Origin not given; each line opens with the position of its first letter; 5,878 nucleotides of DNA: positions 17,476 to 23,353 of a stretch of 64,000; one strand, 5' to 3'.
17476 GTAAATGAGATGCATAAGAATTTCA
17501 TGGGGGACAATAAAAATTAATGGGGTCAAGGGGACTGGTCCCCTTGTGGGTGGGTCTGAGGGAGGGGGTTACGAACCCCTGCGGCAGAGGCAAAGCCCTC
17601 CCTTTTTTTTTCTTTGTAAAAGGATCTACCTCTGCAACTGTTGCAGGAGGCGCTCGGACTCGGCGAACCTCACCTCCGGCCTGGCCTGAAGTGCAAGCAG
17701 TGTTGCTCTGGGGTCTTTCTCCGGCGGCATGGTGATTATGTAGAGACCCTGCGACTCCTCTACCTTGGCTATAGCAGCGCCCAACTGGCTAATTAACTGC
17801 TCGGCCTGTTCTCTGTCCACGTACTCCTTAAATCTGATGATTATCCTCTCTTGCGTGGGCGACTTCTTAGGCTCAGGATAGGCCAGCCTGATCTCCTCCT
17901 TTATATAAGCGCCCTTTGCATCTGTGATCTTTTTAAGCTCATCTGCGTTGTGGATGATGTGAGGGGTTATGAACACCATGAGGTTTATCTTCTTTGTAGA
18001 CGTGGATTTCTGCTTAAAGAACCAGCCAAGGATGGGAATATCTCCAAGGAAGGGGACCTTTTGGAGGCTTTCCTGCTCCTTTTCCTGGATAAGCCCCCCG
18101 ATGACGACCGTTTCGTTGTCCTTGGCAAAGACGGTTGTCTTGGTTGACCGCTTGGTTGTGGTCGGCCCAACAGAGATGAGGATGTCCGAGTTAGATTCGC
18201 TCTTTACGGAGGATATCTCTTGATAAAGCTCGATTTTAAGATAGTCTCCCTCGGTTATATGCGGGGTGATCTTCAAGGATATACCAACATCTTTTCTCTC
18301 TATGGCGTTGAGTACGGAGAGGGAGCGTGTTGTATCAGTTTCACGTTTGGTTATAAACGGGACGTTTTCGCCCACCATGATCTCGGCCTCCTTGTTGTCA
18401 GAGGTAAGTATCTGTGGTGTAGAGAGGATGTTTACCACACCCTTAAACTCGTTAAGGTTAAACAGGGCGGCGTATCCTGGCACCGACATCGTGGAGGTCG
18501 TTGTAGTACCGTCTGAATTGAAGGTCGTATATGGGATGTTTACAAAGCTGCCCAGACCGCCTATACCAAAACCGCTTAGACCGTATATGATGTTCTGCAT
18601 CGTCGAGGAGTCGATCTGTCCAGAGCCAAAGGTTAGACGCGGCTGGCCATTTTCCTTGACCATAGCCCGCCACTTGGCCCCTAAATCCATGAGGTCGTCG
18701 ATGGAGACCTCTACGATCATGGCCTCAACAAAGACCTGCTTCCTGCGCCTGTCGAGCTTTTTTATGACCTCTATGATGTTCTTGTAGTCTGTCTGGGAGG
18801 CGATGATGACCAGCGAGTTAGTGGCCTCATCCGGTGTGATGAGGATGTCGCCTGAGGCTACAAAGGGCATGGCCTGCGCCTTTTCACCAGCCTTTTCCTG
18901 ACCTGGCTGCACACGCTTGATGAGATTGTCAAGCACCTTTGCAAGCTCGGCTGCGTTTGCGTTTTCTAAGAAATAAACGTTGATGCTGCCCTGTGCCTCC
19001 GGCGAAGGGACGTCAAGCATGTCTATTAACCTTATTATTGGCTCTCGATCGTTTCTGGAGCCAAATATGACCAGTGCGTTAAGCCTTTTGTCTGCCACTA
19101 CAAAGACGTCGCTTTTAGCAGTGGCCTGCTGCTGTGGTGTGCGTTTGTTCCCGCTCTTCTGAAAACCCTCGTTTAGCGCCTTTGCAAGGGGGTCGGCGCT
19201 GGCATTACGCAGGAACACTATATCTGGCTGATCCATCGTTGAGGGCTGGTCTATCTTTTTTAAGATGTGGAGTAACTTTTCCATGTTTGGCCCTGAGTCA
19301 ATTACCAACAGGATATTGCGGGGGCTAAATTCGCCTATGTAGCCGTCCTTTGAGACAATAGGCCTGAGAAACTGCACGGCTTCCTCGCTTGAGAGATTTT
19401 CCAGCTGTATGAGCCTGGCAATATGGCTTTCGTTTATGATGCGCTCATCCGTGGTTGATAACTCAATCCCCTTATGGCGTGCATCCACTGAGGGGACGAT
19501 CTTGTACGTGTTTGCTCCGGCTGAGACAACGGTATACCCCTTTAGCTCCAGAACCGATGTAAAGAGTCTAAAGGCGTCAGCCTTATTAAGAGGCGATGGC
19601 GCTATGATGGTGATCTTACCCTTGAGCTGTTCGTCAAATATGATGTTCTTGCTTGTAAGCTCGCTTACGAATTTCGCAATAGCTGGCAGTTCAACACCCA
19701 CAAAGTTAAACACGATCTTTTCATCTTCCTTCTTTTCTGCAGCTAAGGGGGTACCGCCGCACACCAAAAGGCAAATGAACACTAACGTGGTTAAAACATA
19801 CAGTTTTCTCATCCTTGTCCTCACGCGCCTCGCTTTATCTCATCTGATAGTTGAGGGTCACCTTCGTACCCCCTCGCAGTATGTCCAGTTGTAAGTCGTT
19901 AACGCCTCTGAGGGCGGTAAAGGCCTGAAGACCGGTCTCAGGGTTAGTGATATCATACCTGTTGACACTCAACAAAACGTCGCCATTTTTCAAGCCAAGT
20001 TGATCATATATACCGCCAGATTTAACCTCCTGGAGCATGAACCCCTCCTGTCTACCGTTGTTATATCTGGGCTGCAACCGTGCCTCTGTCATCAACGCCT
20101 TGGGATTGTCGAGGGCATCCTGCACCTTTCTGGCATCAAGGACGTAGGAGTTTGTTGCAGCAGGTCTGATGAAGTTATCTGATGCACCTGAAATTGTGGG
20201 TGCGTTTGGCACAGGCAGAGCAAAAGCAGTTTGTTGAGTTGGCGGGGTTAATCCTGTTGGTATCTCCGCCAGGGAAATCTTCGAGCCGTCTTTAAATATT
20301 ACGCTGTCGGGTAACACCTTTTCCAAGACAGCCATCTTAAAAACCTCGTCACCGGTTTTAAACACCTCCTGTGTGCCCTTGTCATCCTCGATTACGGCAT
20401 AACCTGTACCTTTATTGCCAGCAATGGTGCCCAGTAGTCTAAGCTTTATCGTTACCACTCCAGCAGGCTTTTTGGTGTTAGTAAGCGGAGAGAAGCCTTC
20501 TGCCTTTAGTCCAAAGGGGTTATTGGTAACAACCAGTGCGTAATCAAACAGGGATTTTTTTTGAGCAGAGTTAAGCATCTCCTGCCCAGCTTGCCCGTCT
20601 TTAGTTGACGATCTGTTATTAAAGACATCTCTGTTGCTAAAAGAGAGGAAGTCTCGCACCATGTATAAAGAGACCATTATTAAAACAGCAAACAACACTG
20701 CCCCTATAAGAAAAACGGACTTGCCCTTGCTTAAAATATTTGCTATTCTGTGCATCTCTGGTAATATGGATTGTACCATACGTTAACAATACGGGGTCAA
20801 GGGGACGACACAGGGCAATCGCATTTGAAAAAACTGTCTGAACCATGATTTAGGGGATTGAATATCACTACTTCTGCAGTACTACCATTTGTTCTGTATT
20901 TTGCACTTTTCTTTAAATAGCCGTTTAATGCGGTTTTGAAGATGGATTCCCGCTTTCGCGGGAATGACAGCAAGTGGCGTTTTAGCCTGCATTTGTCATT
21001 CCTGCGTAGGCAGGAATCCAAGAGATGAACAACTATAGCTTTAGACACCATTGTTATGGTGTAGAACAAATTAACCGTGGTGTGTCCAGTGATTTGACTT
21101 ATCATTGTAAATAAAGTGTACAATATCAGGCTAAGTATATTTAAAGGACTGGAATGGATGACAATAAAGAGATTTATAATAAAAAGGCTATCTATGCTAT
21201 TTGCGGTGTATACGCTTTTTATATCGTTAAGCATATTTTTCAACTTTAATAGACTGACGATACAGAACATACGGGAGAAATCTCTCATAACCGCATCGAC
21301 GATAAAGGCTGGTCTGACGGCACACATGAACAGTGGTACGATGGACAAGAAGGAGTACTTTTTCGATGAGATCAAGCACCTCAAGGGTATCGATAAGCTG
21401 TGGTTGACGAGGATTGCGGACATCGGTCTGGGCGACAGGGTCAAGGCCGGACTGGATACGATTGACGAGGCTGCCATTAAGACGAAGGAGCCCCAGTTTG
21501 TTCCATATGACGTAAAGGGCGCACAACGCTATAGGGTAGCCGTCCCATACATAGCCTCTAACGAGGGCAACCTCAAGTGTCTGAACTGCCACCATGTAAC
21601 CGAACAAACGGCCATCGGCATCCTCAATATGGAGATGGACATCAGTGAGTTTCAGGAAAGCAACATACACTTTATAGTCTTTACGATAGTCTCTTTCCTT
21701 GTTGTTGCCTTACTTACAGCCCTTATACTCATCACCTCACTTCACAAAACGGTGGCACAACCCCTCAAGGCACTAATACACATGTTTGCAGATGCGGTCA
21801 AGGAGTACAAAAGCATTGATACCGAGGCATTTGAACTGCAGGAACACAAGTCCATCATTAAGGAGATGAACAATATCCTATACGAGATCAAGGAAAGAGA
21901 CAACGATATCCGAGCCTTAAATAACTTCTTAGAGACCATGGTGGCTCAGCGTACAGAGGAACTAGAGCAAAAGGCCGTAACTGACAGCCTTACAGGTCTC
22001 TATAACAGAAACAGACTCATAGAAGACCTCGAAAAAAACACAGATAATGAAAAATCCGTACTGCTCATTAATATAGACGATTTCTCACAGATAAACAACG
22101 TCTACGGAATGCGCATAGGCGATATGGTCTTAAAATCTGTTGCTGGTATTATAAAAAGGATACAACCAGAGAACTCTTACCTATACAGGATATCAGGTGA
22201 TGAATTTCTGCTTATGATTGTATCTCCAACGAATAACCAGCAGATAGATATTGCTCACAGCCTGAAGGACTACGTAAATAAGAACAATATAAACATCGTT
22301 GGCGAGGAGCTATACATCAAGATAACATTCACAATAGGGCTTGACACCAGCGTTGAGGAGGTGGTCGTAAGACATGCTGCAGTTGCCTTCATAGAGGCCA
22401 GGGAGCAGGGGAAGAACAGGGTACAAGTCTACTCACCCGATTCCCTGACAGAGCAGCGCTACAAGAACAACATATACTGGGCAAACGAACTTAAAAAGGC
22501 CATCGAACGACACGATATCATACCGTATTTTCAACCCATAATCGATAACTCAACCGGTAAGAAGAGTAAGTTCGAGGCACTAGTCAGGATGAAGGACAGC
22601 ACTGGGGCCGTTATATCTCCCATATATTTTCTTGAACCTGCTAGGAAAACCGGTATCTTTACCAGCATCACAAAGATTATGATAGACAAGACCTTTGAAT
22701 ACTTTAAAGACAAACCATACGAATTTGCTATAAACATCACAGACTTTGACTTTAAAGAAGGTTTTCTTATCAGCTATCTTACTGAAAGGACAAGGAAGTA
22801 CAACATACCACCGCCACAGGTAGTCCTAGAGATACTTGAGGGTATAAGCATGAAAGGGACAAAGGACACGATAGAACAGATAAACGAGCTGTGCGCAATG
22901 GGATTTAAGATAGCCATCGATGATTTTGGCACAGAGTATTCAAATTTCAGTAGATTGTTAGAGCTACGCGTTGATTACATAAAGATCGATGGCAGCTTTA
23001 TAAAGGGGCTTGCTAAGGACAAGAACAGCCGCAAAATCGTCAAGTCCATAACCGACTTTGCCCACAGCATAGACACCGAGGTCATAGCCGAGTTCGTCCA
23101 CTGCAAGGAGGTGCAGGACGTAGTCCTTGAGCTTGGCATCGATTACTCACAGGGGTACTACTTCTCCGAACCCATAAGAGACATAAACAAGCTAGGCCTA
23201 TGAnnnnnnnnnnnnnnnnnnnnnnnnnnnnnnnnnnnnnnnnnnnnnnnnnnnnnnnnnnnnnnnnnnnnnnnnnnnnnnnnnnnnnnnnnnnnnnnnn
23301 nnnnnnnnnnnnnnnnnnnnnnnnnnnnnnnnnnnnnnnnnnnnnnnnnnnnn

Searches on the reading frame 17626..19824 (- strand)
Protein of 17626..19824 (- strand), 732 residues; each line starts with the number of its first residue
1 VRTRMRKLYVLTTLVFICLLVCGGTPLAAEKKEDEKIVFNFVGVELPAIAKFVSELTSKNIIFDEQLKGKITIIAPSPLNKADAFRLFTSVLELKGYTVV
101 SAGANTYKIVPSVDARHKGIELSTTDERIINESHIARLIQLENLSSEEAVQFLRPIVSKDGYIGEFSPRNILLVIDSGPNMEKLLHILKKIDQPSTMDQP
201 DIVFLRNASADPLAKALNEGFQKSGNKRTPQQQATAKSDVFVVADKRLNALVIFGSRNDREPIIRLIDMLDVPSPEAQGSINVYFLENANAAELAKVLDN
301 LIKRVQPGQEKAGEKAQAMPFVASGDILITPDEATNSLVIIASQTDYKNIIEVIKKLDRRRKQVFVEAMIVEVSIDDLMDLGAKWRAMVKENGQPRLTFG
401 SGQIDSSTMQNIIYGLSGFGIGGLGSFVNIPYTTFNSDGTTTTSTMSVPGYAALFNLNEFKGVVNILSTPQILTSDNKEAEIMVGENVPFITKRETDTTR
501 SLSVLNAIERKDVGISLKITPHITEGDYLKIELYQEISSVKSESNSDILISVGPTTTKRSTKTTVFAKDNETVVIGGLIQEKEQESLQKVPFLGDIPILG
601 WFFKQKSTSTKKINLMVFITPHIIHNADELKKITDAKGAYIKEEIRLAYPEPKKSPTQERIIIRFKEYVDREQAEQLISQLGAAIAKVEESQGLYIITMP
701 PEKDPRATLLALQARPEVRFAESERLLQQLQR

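Call 14: search_protein_families(library=pfam, proteins=[window:17626-19824:-], max_evalue=0.0001)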
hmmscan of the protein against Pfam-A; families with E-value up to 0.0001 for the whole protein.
window:17626-19824:- (732 aa): 4 families
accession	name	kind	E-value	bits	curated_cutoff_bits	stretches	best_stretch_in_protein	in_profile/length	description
PF00263.26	Secretin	-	1.9e-51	174.5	27.5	1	461-624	5-168/169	Bacterial type II and III secretion system protein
PF03958.22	Secretin_N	-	6.8e-32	109.9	28.2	3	283-363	3-69/69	Bacterial type II/III secretion system short domain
PF21305.2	type_II_gspD_N0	-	2e-22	79.3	27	1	39-109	1-71/71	GspD-like, N0 domain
PF22148.1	Fervidolysin_NPro-like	-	2.1e-07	31.7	21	1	654-722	13-79/81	Fervidolysin N-terminal prodomain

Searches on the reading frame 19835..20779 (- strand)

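Call 14: search_protein_families(library=pfam, proteins=[window:19835-20779:-], max_evalue=0.0001)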
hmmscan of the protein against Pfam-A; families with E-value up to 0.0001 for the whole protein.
window:19835-20779:- (314 aa): 2 families
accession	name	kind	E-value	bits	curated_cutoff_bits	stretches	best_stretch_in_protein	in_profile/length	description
PF11356.14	T2SSC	-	6.1e-14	52.5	27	1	44-164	15-132/141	Type II secretion system protein C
PF00595.29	PDZ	-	6.1e-05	23.8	23.2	0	241-300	22-80/81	PDZ domain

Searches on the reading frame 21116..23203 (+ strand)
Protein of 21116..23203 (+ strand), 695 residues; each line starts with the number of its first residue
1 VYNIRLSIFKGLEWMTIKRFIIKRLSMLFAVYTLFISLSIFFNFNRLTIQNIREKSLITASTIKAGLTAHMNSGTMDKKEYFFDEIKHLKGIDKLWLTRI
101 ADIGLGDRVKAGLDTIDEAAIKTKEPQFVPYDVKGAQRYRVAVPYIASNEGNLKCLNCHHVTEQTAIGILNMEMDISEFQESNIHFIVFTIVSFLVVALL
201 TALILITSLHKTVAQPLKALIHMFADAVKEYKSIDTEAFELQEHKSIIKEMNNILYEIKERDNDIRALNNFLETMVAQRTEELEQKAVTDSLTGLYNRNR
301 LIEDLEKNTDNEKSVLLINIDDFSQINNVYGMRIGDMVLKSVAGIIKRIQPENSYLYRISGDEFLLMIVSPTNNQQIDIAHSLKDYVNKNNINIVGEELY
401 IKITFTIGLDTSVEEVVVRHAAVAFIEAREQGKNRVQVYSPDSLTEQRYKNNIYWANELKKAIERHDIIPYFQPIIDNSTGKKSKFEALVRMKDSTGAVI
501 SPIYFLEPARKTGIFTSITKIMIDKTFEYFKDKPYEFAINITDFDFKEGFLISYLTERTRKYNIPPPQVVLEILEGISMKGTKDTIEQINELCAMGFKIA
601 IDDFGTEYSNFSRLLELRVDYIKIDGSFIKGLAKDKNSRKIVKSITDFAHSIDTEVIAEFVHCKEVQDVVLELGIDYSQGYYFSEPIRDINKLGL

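Call 14: search_protein_families(library=pfam, proteins=[window:21116-23203:+], max_evalue=0.0001)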
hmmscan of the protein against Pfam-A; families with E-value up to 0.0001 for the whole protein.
window:21116-23203:+ (695 aa): 2 families
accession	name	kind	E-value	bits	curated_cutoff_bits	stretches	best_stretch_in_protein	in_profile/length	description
PF00563.25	EAL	-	1.5e-62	211.5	31.3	1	457-686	2-236/236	EAL domain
PF00990.26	GGDEF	-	5.4e-25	88.5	23.8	1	287-435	1-161/161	Diguanylate cyclase, GGDEF domain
